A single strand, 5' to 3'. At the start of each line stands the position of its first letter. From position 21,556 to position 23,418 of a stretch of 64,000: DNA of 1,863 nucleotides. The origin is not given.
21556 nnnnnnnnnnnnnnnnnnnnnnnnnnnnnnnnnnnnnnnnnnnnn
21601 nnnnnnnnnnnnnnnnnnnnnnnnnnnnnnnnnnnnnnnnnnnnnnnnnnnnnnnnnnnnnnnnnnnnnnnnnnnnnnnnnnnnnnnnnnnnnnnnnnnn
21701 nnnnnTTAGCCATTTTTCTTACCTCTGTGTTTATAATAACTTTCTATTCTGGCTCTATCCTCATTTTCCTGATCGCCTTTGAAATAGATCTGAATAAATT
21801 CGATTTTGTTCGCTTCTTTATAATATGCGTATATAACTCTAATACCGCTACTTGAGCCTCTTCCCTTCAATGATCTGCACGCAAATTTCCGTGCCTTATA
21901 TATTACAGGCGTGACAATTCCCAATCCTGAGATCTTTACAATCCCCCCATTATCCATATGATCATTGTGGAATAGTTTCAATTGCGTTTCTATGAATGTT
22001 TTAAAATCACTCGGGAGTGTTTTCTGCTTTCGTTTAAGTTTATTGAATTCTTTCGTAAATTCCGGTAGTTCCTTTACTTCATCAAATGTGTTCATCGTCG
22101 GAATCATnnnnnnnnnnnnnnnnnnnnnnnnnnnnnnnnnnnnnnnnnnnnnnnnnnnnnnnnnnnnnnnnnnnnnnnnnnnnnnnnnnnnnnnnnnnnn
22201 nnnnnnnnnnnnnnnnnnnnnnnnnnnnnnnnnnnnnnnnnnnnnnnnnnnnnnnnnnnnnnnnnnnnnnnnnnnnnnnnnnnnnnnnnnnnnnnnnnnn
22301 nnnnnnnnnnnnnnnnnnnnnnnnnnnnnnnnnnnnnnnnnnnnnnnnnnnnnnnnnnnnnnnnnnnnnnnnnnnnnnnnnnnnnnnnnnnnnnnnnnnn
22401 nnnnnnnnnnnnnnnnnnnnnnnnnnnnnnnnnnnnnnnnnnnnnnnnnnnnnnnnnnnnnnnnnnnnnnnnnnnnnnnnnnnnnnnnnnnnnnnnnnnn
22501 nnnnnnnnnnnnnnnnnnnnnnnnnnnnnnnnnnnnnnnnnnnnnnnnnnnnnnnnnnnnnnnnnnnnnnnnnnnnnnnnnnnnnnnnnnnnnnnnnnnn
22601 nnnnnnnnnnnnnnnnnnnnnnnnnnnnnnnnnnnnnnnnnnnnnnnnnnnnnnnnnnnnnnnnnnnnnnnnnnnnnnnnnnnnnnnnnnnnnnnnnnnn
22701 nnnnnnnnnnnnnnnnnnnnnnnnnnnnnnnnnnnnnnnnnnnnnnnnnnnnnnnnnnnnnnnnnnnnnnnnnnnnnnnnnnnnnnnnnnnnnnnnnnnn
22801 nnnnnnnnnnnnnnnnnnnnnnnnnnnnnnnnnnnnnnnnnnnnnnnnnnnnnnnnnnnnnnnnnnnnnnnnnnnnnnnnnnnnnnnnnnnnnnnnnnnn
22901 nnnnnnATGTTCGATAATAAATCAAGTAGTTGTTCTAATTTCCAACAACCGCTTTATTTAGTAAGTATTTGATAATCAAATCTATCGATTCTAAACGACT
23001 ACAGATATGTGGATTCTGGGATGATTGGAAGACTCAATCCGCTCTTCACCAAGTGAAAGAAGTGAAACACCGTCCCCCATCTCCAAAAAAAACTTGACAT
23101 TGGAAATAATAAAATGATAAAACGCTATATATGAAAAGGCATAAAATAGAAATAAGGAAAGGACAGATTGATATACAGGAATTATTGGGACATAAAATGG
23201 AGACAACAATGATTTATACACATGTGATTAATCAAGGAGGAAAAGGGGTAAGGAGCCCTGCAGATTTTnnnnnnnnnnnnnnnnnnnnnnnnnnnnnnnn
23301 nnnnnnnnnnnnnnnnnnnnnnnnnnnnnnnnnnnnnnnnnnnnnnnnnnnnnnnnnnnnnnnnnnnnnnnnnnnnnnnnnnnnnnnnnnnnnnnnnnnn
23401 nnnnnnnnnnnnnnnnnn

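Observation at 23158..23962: Decayed integron: intI 3' remnant, a hairpin, and one gene cassette ending in a textbook attC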

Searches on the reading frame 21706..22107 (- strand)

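Call 11: search_protein_families(library=ncbifam, proteins=[window:21706-22107:-], max_evalue=1)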
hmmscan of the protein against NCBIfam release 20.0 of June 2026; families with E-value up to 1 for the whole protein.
window:21706-22107:- (133 aa): 0 families

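Call 58: search_protein_families(library=pfam, proteins=[window:21706-22104:-], max_evalue=0.1)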
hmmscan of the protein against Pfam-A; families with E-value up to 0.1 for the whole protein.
window:21706-22104:- (132 aa): 1 family
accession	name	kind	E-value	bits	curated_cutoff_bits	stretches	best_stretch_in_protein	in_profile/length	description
PF06296.18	RelE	-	0.017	15.8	27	1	79-123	50-93/120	RelE toxin of RelE / RelB toxin-antitoxin system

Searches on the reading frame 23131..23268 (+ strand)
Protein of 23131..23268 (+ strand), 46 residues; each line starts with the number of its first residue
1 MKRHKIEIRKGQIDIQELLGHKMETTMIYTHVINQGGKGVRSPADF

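Call 11: search_protein_families(library=ncbifam, proteins=[window:23131-23268:+], max_evalue=1)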
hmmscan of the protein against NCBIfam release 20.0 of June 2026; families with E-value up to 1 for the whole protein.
seq(46 aa): 8 families
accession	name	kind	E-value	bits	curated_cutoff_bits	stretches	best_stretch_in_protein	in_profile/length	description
TIGR02249.1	integrase_gron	subfamily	5.3e-10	39.2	265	1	14-45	281-313/315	integron integrase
NF011946.0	PRK15417.1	equivalog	5.5e-06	25.8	435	1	14-45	296-328/337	integron integrase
TIGR02224.1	recomb_XerC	equivalog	0.00025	20.5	335.15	1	14-35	258-280/295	tyrosine recombinase XerC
NF040815.2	recomb_XerA_Arch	equivalog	0.0012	18.5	220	1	15-35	236-257/263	site-specific tyrosine recombinase/integron integrase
TIGR02225.1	recomb_XerD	equivalog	0.0012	18.2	329.6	1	15-35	256-277/290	site-specific tyrosine recombinase XerD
NF001399.0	PRK00283.1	subfamily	0.0015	17.9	279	1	15-35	265-286/300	tyrosine recombinase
NF003462.0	PRK05084.1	equivalog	0.02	13.6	267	1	8-37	319-349/360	tyrosine recombinase XerS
NF002331.0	PRK01287.1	subfamily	0.024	13.6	371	1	15-33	294-313/365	site-specific tyrosine recombinase XerC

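Call 16: find_homologous_proteins(query=window:23131-23268:+, max_evalue=0.001)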
Query seq(46 aa) (46 aa): 1324 proteins with E <= 0.001 among 1414 candidates; the best 120 are listed.
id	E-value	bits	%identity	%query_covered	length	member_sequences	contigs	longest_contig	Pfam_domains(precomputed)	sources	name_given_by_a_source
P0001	5.1e-23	96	100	100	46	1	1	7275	-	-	-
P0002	2.1e-10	57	94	70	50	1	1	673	PF00589.28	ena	-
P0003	3.6e-10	56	94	70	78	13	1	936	PF00589.28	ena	-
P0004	3.7e-10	56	91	70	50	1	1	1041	PF00589.28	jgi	-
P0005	6.7e-10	55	91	70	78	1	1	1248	PF00589.28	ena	-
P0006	7.5e-10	55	91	70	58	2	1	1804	PF00589.28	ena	-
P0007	9.2e-10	55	89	74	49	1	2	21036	PF00589.28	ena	-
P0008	9.7e-10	55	91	70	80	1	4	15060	PF00589.28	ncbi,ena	-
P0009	1.1e-9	55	91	70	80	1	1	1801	PF00589.28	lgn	-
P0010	1.1e-9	55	85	72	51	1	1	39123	-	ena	-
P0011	1.3e-9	54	73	93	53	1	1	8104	PF00589.28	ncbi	ncbi:MAG: tyrosine-type recombinase/integrase [Prolixibacteraceae bacterium]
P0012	1.5e-9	54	91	70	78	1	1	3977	PF00589.28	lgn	-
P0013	1.7e-9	54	88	70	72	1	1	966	PF00589.28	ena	-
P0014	1.8e-9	54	91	70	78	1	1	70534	PF00589.28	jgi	-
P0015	1.9e-9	54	91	70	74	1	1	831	PF00589.28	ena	-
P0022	5.7e-9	52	88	70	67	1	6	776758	PF00589.28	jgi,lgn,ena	-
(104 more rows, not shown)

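Call 18: find_encoding_contigs(protein=P0022, flank=10000, max_places=3)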
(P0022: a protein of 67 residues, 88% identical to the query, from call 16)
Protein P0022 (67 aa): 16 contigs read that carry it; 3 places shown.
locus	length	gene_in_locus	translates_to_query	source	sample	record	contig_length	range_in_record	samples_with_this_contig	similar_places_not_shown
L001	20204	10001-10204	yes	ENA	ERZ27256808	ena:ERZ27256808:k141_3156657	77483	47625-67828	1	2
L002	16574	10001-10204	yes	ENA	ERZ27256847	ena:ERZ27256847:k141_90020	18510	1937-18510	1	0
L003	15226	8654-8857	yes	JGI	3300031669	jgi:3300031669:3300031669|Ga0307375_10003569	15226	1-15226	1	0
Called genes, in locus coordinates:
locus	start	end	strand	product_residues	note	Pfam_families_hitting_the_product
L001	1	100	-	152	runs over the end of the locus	PF01584:CheW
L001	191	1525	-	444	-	PF20094:GWxTD_dom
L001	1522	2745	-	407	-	PF20094:GWxTD_dom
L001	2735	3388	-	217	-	PF00753:Lactamase_B, PF13483:Lactamase_B_3, PF12706:Lactamase_B_2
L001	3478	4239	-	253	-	PF01145:Band_7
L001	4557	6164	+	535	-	PF03255:ACCA (weak), PF01039:Carboxyl_trans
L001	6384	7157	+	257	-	PF00378:ECH_1, PF16113:ECH_2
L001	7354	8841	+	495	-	PF00289:Biotin_carb_N, PF02786:CPSase_L_D2, PF02222:ATP-grasp, PF07478:Dala_Dala_lig_C, PF08443:RimK (weak), PF02785:Biotin_carb_C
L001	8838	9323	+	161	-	PF25919:BSH_CusB (faint), PF25997:BSH_YhbJ (faint), PF00364:Biotin_lipoyl, PF25917:BSH_RND (weak), PF25984:BSH_YknX (weak)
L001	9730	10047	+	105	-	-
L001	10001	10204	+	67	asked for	PF00589:Phage_integrase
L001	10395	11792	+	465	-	-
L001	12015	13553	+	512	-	PF01442:Apolipoprotein (faint), PF02646:RmuC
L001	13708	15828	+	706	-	PF13166:AAA_13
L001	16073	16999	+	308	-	PF01797:Y1_Tnp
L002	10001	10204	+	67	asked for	PF00589:Phage_integrase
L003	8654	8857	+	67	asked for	PF00589:Phage_integrase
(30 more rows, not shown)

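Call 19: find_encoding_contigs(protein=P0014, flank=10000, max_places=3)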
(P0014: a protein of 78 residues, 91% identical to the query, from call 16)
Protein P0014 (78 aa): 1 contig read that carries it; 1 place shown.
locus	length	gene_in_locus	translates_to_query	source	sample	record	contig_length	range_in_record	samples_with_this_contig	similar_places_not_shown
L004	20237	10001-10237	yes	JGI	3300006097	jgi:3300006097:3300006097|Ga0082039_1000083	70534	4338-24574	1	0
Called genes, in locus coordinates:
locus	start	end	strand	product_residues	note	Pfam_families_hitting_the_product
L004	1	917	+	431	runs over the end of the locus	PF13428:TPR_14 (faint), PF21033:RMD1-3 (weak), PF13414:TPR_11, PF14559:TPR_19 (faint), PF28495:TMEM260_2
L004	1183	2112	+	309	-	-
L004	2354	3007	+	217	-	-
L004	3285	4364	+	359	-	PF13784:Fic_N, PF02661:Fic, PF21248:SoFic-like_C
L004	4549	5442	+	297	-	PF00578:AhpC-TSA, PF08534:Redoxin, PF00085:Thioredoxin (faint), PF13905:Thioredoxin_8 (weak)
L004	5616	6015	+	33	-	-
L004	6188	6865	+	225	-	PF00072:Response_reg, PF00486:Trans_reg_C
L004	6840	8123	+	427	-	PF00512:HisKA, PF02518:HATPase_c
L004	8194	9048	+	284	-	-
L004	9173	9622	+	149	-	PF11396:PepSY_like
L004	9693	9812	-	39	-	-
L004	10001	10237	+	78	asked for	PF00589:Phage_integrase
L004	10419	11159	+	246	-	PF06966:DUF1295 (weak), PF04191:PEMT, PF04140:ICMT (faint)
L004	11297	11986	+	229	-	PF01694:Rhomboid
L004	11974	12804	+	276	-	PF01972:SDH_protease, PF00574:CLP_protease (weak), PF25145:NfeD1b_N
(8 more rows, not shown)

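Call 20: find_related_loci(query=P0003, collection=genome_contigs, flank=6000)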
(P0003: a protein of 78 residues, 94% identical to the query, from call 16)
Query P0003 (78 aa) in genome_contigs; peptide patterns used: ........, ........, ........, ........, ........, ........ (x = any residue, [..] = any of these).
600 stretches matched a pattern (row limit reached: there are more); 588 encode a relative of the query (tblastn E <= 1e-3); the best 80 are kept; 80 distinct loci.
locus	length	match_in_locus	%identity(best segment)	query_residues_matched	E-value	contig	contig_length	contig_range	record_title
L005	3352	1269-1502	96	1-78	1e-48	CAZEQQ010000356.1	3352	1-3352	MAG TPA_asm: uncultured archaeon isolate SRP241326_co1_80 genome assembly, contig: NODE_31198_length_3352_cov_2.764331,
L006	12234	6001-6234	73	1-78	6e-40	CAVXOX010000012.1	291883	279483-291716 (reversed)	MAG: uncultured Acidobacteriota bacterium isolate MFD00822.bin.1.216 genome assembly, contig: contig_84935, whole genome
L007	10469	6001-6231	74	1-77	3e-39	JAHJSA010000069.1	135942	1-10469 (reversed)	MAG: Actinomycetota bacterium isolate OS_PC_MetaG.mb.176 OS_PC_MetaG.mb.176_k141_587026, whole genome shotgun sequence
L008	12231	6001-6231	74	1-77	4e-39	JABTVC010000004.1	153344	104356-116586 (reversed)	MAG: Planctomycetia bacterium isolate H5_AMX3 seq004, whole genome shotgun sequence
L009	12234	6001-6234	74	1-78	6e-39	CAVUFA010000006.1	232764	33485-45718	MAG: uncultured Gemmatimonadaceae bacterium isolate MFD04944.bin.2.151 genome assembly, contig: contig_31699, whole geno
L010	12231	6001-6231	73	1-77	7e-39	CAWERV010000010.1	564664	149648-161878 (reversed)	MAG: uncultured Acidobacteriota bacterium isolate MFD02134.bin.2.169 genome assembly, contig: contig_281, whole genome s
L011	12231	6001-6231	71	1-77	3e-38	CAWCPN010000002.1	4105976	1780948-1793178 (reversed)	MAG: uncultured Acidobacteriota bacterium isolate MFD04944.bin.1.75 genome assembly, contig: contig_2100, whole genome s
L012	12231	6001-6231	73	1-77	3e-38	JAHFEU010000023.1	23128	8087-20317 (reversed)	MAG: Nitrospirae bacterium isolate nzgw276 NODE_622_length_23129_cov_4.904903, whole genome shotgun sequence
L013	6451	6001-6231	70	1-77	4e-38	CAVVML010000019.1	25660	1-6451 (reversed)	MAG: uncultured Acidobacteriota bacterium isolate MFD09267.bin.2.131 genome assembly, contig: contig_42124, whole genome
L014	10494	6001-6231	75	1-77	1e-37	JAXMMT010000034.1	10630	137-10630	MAG: Coriobacteriia bacterium isolate O10_metabat.bin.1 k141_42420, whole genome shotgun sequence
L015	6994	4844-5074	70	1-77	1e-37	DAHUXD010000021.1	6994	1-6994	MAG TPA_asm: Acidobacteria bacterium isolate clean263 k141_1254170, whole genome shotgun sequence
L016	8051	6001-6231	73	1-77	1e-37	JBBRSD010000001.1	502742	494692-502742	MAG: Coriobacteriia bacterium isolate La2_metabat2.009 La2_metabat2.009_K_1171370L502742_cov_21.0326, whole genome shotg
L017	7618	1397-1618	80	4-77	7e-38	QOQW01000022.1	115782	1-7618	MAG: Candidatus Ozemobacter sibiricus isolate BY5 NODE_182, whole genome shotgun sequence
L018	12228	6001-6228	74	2-77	5e-38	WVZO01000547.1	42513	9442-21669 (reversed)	MAG: Candidatus Aminicenantes bacterium isolate CS4-C025 C_merged_R1_(paired)_contig_62808, whole genome shotgun sequenc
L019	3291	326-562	75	1-78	1e-37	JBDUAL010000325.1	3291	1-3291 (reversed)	MAG: Anaerolineaceae bacterium isolate cluster4_bin.190 NODE_153522_length_3291_cov_5.836527, whole genome shotgun seque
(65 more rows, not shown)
